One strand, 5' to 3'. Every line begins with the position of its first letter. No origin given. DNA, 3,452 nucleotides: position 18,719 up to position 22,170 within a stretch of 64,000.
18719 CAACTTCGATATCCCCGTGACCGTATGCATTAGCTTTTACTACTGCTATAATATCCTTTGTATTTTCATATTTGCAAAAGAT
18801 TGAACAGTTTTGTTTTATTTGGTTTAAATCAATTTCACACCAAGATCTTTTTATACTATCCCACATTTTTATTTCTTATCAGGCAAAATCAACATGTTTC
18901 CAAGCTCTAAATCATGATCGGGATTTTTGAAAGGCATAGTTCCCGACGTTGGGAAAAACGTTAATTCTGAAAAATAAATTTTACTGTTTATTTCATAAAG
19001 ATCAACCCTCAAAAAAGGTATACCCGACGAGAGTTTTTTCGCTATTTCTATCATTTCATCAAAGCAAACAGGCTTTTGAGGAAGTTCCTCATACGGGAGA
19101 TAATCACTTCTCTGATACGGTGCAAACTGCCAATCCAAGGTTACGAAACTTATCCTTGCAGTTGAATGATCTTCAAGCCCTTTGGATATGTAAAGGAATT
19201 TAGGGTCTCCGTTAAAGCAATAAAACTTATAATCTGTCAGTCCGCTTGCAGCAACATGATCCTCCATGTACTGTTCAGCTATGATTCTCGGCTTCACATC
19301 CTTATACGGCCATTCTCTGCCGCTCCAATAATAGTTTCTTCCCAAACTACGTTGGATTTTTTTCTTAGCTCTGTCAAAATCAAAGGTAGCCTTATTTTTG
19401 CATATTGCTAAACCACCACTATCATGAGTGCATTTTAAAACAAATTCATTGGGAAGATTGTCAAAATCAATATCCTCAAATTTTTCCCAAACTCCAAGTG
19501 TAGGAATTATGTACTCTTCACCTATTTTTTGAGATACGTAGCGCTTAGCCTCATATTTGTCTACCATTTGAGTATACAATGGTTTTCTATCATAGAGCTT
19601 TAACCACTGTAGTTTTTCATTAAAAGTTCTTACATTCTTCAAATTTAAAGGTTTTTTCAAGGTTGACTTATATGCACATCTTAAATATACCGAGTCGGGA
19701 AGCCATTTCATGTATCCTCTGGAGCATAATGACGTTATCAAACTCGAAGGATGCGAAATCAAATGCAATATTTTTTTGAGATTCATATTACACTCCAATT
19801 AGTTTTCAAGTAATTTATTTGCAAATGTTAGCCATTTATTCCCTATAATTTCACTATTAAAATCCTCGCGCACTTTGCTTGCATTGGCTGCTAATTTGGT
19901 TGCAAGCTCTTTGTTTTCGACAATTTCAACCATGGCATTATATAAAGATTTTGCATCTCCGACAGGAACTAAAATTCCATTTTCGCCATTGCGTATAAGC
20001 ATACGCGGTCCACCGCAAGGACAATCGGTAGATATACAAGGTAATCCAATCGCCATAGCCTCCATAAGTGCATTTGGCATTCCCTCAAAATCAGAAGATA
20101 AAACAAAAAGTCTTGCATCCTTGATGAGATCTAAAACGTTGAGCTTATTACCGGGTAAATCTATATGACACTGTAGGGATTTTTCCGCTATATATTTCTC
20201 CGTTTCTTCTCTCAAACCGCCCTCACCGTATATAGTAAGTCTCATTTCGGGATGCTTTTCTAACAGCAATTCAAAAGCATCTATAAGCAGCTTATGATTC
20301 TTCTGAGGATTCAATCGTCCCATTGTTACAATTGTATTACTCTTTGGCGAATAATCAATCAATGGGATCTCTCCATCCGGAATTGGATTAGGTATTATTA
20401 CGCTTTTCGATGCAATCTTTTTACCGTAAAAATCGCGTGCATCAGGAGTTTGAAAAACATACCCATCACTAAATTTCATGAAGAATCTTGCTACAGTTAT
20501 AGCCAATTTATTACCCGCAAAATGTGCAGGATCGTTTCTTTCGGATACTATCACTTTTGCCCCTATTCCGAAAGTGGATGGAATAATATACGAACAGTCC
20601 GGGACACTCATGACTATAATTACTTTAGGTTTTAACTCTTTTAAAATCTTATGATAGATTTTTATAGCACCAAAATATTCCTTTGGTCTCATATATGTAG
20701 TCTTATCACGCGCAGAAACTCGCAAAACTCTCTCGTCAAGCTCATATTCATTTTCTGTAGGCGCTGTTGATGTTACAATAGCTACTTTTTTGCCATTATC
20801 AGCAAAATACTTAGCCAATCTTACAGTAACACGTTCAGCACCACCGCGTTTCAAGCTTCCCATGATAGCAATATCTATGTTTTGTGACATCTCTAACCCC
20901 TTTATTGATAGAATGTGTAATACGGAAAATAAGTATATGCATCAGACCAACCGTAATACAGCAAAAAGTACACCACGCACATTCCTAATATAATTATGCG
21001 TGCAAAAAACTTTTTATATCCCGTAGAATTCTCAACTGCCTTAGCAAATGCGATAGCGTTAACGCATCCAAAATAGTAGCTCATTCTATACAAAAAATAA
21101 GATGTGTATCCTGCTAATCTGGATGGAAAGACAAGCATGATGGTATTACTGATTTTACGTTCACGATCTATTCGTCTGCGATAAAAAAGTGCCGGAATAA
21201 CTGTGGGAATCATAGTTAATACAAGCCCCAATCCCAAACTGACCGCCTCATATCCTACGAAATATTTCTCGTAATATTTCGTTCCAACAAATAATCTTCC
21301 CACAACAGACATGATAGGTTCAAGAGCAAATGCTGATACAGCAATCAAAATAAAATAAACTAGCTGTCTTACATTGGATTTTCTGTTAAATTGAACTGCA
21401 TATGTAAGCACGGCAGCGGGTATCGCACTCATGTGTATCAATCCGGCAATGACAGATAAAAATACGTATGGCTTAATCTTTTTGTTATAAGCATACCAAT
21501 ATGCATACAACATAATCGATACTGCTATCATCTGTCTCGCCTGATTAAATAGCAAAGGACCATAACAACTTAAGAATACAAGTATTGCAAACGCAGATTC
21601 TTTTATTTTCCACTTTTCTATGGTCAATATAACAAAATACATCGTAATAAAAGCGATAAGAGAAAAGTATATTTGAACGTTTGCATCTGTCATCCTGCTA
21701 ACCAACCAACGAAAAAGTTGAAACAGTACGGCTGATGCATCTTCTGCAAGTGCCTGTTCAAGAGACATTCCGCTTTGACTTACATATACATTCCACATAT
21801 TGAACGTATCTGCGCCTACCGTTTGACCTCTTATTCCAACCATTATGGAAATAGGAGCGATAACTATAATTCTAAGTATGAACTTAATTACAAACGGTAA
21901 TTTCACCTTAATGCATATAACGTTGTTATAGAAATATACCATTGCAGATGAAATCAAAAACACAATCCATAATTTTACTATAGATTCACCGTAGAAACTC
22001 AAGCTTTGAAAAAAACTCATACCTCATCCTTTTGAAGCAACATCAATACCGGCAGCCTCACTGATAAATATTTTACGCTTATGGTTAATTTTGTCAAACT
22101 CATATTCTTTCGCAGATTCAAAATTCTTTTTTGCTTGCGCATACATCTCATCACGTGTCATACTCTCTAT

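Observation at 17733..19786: ATP-grasp amidoligase tightly linked to (2 nt upstream of) an alanine racemase inside the glycosyltransferase block: predicted D-alanyl-amidated polysaccharide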

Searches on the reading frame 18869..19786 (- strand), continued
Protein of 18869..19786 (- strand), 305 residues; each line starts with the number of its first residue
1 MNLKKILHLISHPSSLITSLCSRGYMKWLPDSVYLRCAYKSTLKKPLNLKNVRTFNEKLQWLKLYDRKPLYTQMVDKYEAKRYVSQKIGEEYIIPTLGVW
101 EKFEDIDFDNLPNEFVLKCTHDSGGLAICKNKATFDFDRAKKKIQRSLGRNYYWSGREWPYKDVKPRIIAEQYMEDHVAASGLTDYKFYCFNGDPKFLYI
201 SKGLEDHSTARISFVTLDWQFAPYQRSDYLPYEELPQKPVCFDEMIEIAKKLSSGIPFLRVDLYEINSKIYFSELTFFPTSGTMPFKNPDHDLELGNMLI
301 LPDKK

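Call 61: search_protein_families(library=pfam, proteins=[L002:3605-4714:+, L002:4777-5946:+, L002:5968-6861:+, L002:6891-8123:+, L002:8182-9684:+, L003:4025-5131:+, L003:5143-6072:+, L003:6084-7352:+, L003:7405-8877:+, L003:3078-4004:+])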
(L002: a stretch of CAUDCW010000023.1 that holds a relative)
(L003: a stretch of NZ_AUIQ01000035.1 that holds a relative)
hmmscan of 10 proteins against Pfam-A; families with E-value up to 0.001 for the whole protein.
L002:3605-4714:+ (369 aa): 1 family
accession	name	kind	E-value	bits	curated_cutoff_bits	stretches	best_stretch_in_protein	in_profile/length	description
PF04230.19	PS_pyruv_trans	-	3.4e-42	145.7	25.3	1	15-307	1-276/280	Polysaccharide pyruvyl transferase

L002:4777-5946:+ (389 aa): 11 families
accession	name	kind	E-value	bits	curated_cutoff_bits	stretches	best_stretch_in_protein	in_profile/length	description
PF04432.18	FrhB_FdhB_C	-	2.5e-23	83.1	23.3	1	155-315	4-143/150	Coenzyme F420 hydrogenase/dehydrogenase, beta subunit C terminus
PF04422.18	FrhB_FdhB_N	-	6.6e-09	36.2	22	1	73-138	5-73/78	Coenzyme F420 hydrogenase/dehydrogenase, beta subunit N-term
PF12838.12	Fer4_7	-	2.5e-08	34.7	27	1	11-56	2-49/52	4Fe-4S dicluster domain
PF13187.11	Fer4_9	-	9.4e-07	29.2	27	1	11-56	2-48/52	4Fe-4S dicluster domain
PF12797.12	Fer4_2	-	1.1e-06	28.6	24.5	1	37-56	2-21/22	4Fe-4S binding domain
PF13237.11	Fer4_10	-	1.7e-06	28.3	25.5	1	38-62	2-26/53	4Fe-4S dicluster domain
PF00037.32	Fer4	-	2.3e-06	27.6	21.1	1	38-56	1-19/24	4Fe-4S binding domain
PF13183.11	Fer4_8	-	1e-05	26.4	27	1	43-75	3-35/68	4Fe-4S dicluster domain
PF12837.12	Fer4_6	-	2.5e-05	24.5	25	1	38-56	2-20/24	4Fe-4S binding domain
PF12800.12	Fer4_4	-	0.00012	22.6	24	1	43-56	2-15/17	4Fe-4S binding domain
PF14697.11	Fer4_21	-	0.00019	22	35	1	8-59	4-55/59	4Fe-4S dicluster domain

L002:5968-6861:+ (297 aa): 1 family
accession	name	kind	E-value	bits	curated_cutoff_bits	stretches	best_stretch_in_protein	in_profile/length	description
PF14305.11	ATPgrasp_TupA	-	4.5e-73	246.2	25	1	49-290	1-240/241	TupA-like ATPgrasp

L002:6891-8123:+ (410 aa): 1 family
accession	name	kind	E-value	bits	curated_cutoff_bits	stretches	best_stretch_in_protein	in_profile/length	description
PF04932.20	Wzy_C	-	8.3e-13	48.8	31.7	1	193-337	1-148/149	O-Antigen ligase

L002:8182-9684:+ (500 aa): 0 families

L003:4025-5131:+ (368 aa): 4 families
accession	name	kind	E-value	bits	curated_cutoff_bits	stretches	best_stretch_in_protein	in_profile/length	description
PF00534.26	Glycos_transf_1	-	2.2e-33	115.6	26.4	1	187-347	7-169/172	Glycosyl transferases group 1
PF13692.12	Glyco_trans_1_4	-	1.3e-30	107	27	1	195-336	2-142/142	Glycosyl transferases group 1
PF13439.12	Glyco_transf_4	-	8.7e-10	39.3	28.5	1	21-183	2-169/170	Glycosyltransferase Family 4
PF20706.3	GT4-conflict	-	2.6e-07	30.4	26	1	187-299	190-312/385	Family 4 Glycosyltransferase in conflict systems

L003:5143-6072:+ (309 aa): 1 family
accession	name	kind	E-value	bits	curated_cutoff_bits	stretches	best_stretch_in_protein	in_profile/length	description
PF14305.11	ATPgrasp_TupA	-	5.7e-66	222.9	25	1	60-299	1-238/241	TupA-like ATPgrasp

L003:6084-7352:+ (422 aa): 1 family
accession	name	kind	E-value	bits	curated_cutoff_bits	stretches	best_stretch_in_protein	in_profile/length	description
PF04932.20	Wzy_C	-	1.8e-22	80.1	31.7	1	196-345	2-148/149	O-Antigen ligase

L003:7405-8877:+ (490 aa): 2 families
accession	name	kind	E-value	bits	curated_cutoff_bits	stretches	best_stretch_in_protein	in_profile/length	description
PF13440.11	Polysacc_synt_3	-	5.8e-74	249.4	23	1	38-331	1-291/293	Polysaccharide biosynthesis protein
PF01943.22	Polysacc_synt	-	4.7e-24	85.7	28.2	1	17-277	4-267/274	Polysaccharide biosynthesis protein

L003:3078-4004:+ (308 aa): 1 family
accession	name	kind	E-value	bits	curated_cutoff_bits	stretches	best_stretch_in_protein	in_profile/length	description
PF14305.11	ATPgrasp_TupA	-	1.1e-73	248.1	25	1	59-298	1-239/241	TupA-like ATPgrasp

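Call 69: predict_structure(alignment_id=A1)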
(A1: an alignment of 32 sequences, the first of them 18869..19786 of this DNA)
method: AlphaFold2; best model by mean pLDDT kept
length: 305 residues; sequences in the alignment: 32
mean_pLDDT: 91.5   pTM: 0.89
mean pLDDT of the five models: 91.5, 90.7, 90.1, 88.1, 88.0
residues with pLDDT >= 90: 231; 70-90: 66; 50-70: 8; < 50: 0
segments of 3 or more residues with pLDDT < 50: none
pLDDT, mean of each block of 10 residues (from residue 1): 77 77 82 93 93 97 95 96 97 98 97 96 86 96 92 87 94 79 89 97 77 96 92 92 98 98 95 93 92 97 86
secondary structure, 60 per line:
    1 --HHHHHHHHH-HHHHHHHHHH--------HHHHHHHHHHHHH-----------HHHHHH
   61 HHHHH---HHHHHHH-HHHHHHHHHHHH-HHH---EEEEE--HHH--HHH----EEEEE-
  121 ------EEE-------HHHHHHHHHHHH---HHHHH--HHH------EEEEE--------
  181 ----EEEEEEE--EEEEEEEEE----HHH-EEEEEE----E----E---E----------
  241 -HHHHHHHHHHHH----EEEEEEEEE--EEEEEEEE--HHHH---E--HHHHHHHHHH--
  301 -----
elements in order: H3-11 H13-22 H31-43 H55-65 H69-75 H77-88 E96-100 E115-119 E127-129 H137-148 H152-156 E168-172 E185-191 E194-202 E211-216 H242-253 E258-266 E269-276 H279-282 H289-298

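Call 71: fold_search(model_id=the predicted structure, library=pdb)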
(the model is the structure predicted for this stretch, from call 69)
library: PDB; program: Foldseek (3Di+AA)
matches with E <= 10: 670; with E <= 0.001: 260
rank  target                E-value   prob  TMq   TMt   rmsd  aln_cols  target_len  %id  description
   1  2pvp_A                6.7e-07  1.00  0.47  0.44   7.8       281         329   15  Crystal structure of D-Alanine-D-Alanine Ligase from Helicobacter pylori (released 2008-04-01)
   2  2yzn_B                1.3e-06  1.00  0.38  0.37   8.6       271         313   15  Crystal structure of D-alanine:D-Alanine Ligase with AMPPNP from Thermus thermophilus HB8. (released 2007-11-06)
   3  3vpb_A                1.7e-06  1.00  0.41  0.44   9.1       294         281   13  ArgX from Sulfolobus tokodaii complexed with LysW/Glu/ADP/Mg/Zn/Sulfate (released 2013-02-27)
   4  3r23_B                1.8e-06  1.00  0.38  0.38   8.2       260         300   14  Crystal Structure of D-alanine--D-Alanine Ligase from Bacillus anthracis (released 2011-03-30)
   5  3v4z_A                2.8e-06  1.00  0.40  0.41   7.1       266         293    9  D-alanine--D-alanine ligase from Yersinia pestis (released 2011-12-28)
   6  3r5x_C                3.0e-06  1.00  0.38  0.40   7.4       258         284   13  Crystal Structure of D-alanine--D-Alanine Ligase from Bacillus anthracis complexed with ATP (released 2011-04-06)
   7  2yzm_C                3.0e-06  1.00  0.40  0.40   7.4       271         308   16  Structure of D-Alanine:D-Alanine Ligase with substrate from Thermus thermophilus HB8 (released 2007-11-06)
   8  7drp_A                3.0e-06  1.00  0.40  0.39   7.3       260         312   11  Structure of ATP-grasp ligase PsnB complexed with phosphomimetic variant of minimal precursor, Mg, and ADP (released 2021-09-08)
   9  2zdg_B                3.0e-06  1.00  0.38  0.38   8.3       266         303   15  Crystal structure of D-Alanine:D-Alanine Ligase with ADP from Thermus thermophius HB8 (released 2008-05-27)
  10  3r5x_D                3.0e-06  1.00  0.38  0.38   8.8       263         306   15  Crystal Structure of D-alanine--D-Alanine Ligase from Bacillus anthracis complexed with ATP (released 2011-04-06)
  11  2zdg_A                3.2e-06  1.00  0.38  0.38   6.9       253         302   15  Crystal structure of D-Alanine:D-Alanine Ligase with ADP from Thermus thermophius HB8 (released 2008-05-27)
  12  3r5x_B                3.2e-06  1.00  0.37  0.39   6.4       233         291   14  Crystal Structure of D-alanine--D-Alanine Ligase from Bacillus anthracis complexed with ATP (released 2011-04-06)
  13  2fb9                  3.6e-06  1.00  0.40  0.38   6.6       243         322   16  Crystal structure of the Apo form of D-alanine: D-alanine ligase (Ddl) from Thermus caldophilus: a basis for the substra (released 2006-08-29)
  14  4wd3_A                3.6e-06  1.00  0.37  0.30   6.2       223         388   16  Crystal structure of an L-amino acid ligase RizA (released 2015-09-09)
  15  7drm_C                3.6e-06  1.00  0.39  0.39   7.5       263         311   12  Structure of ATP-grasp ligase PsnB complexed with minimal precursor, Mg, and ADP (released 2021-09-08)
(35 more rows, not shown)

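Call 80: search_protein_families(library=ncbifam, proteins=[L070:3668-4780:+, L070:4812-5912:+], max_evalue=1e-20)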
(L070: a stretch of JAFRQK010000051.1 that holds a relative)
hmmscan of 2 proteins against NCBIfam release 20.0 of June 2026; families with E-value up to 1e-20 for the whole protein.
L070:3668-4780:+ (370 aa): 3 families
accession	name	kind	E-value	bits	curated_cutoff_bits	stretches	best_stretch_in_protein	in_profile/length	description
TIGR00518.1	alaDH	equivalog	4.9e-150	499.6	391.85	1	1-364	1-364/370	alanine dehydrogenase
NF006942.0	PRK09424.1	equivalog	4.6e-43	147.7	383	1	1-217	1-214/510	Re/Si-specific NAD(P)(+) transhydrogenase subunit alpha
TIGR00561.1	pntA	equivalog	1.4e-33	116.3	444.4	1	2-212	1-208/511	Re/Si-specific NAD(P)(+) transhydrogenase subunit alpha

L070:4812-5912:+ (366 aa): 9 families
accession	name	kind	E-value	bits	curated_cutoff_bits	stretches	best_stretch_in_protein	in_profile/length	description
NF033131.1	vanT-G-Cterm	exception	1.1e-110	370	460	1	7-362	1-366/368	serine racemase VanT catalytic subunit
TIGR00492.1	alr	equivalog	2.1e-95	319.8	168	1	7-365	1-368/369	alanine racemase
NF008897.0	PRK11930.1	equivalog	5.2e-78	262.9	804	1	10-365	461-820/822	bifunctional UDP-N-acetylmuramoyl-tripeptide:D-alanyl-D-alanine ligase/alanine racemase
NF033132.1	vanT-CELN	equivalog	2.6e-59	201.4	900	1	7-361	338-694/697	membrane-bound serine racemase VanT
NF002970.2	PRK03646.1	exception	3.7e-53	180.8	600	1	12-361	8-352/356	catabolic alanine racemase DadX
NF033133.1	vanT-L-cat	exception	7.1e-49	167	750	1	8-359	7-360/366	serine racemase VanT-L catalytic subunit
NF000792.0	PRK00053.2-3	equivalog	1.8e-45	155.7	384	1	11-365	6-359/360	alanine racemase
NF000791.0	PRK00053.2-2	equivalog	3.7e-43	148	218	1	11-364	4-339/340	alanine racemase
NF009879.0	PRK13340.1-4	subfamily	4.1e-38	131.3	434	1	3-342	36-382/406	alanine racemase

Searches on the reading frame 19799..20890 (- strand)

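Call 5: search_protein_families(library=pfam, proteins=[window:19799-20890:-])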
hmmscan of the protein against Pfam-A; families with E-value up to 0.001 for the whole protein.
window:19799-20890:- (363 aa): 6 families
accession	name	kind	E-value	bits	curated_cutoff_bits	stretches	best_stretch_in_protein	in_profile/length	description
PF00534.26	Glycos_transf_1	-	2.8e-37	128.3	26.4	1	183-339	14-171/172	Glycosyl transferases group 1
PF13692.12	Glyco_trans_1_4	-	2.8e-33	115.6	27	1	185-326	2-142/142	Glycosyl transferases group 1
PF13439.12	Glyco_transf_4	-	1e-11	45.6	28.5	1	16-171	2-167/170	Glycosyltransferase Family 4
PF13477.12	Glyco_trans_4_2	-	1.2e-05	26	23.4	1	19-96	10-83/139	Glycosyl transferase 4-like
PF20706.3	GT4-conflict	-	3.5e-05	23.4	26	0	181-288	194-311/385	Family 4 Glycosyltransferase in conflict systems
PF13579.12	Glyco_trans_4_4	-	0.0003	21.6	29.7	1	16-168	1-157/158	Glycosyl transferase 4-like domain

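Call 6: search_protein_families(library=ncbifam, proteins=[window:19799-20890:-])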
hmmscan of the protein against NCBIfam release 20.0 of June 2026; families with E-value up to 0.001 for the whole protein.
window:19799-20890:- (363 aa): 31 families (the best 25 are shown)
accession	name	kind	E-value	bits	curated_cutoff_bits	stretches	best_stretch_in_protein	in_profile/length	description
NF050056.1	ProtGlycPglH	equivalog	1.1e-35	123.4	600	1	9-360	6-353/354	GalNAc-alpha-(1->4)-GalNAc-alpha-(1->3)-diNAcBac-PP-undecaprenol alpha-1,4-N-acetyl-D-galactosaminyltransferase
NF050063.1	ProtGlycPglJ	equivalog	6.2e-33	114.5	500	1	183-356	193-362/363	N-acetylgalactosamine-N,N'-diacetylbacillosaminyl-diphospho-undecaprenol 4-alpha-N-acetylgalactosaminyltransferase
NF041876.1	EPS_EpsE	equivalog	9.8e-32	110.6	400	1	185-347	215-383/389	exopolysaccharide biosynthesis GT4 family glycosyltransferase EpsE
TIGR03088.1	stp2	hypoth_equivalog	1.6e-31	109.7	409.05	1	183-353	193-366/374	TIGR03088 family PEP-CTERM/XrtA system glycosyltransferase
NF047880.1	glyco_SdgA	exception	8e-29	100.5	800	1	182-355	313-485/488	serine-aspartate repeat adhesin O-glycosyltransferase SdgA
NF007396.0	PRK09922.1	equivalog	2.1e-24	86.1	385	1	15-329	15-329/361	lipopolysaccharide 1,6-galactosyltransferase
TIGR03999.1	thiol_BshA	equivalog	2.1e-22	79.6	273.7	1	183-361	198-374/375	N-acetyl-alpha-D-glucosaminyl L-malate synthase BshA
NF047881.1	glyco_SdgB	exception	7e-19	67.9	800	1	177-356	314-492/496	serine-aspartate repeat adhesin O-glycosyltransferase SdgB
TIGR02918.1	TIGR02918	equivalog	8.4e-19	67.6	574.6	1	172-358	304-498/500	accessory Sec system glycosyltransferase GtfA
TIGR04005.1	wcaL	equivalog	1e-17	64.1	537.6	1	186-352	224-398/406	colanic acid biosynthesis glycosyltransferase WcaL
NF038229.1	Glyco4_Geo_Pelo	equivalog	1.9e-16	60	400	1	158-360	130-336/338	GPMC system family 4 glycosyltransferase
NF011726.0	PRK15179.1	equivalog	1e-13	50.5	733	1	185-330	518-663/694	Vi polysaccharide biosynthesis protein TviE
NF012034.0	PRK15490.1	equivalog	2.7e-12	45.9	813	1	185-308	399-520/578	Vi polysaccharide biosynthesis glycosyltransferase TviE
TIGR04157.1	glyco_rSAM_CFB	subfamily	3.8e-11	42.6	400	1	183-352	226-401/406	TIGR04157 family glycosyltransferase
TIGR04348.1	TIGR04348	equivalog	1.3e-10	40.8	300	1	185-347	138-298/310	selenoneine biosynthesis selenosugar synthase SenB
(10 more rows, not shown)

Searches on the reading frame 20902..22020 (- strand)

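Call 5: search_protein_families(library=pfam, proteins=[window:20902-22020:-])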
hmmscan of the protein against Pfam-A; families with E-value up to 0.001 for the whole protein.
window:20902-22020:- (372 aa): 1 family
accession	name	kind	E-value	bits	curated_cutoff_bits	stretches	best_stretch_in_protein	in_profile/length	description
PF14897.12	EpsG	-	2.6e-39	135.7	30.1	1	48-367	2-324/326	EpsG family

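Call 6: search_protein_families(library=ncbifam, proteins=[window:20902-22020:-])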
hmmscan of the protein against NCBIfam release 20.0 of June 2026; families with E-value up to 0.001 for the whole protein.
window:20902-22020:- (372 aa): 0 families
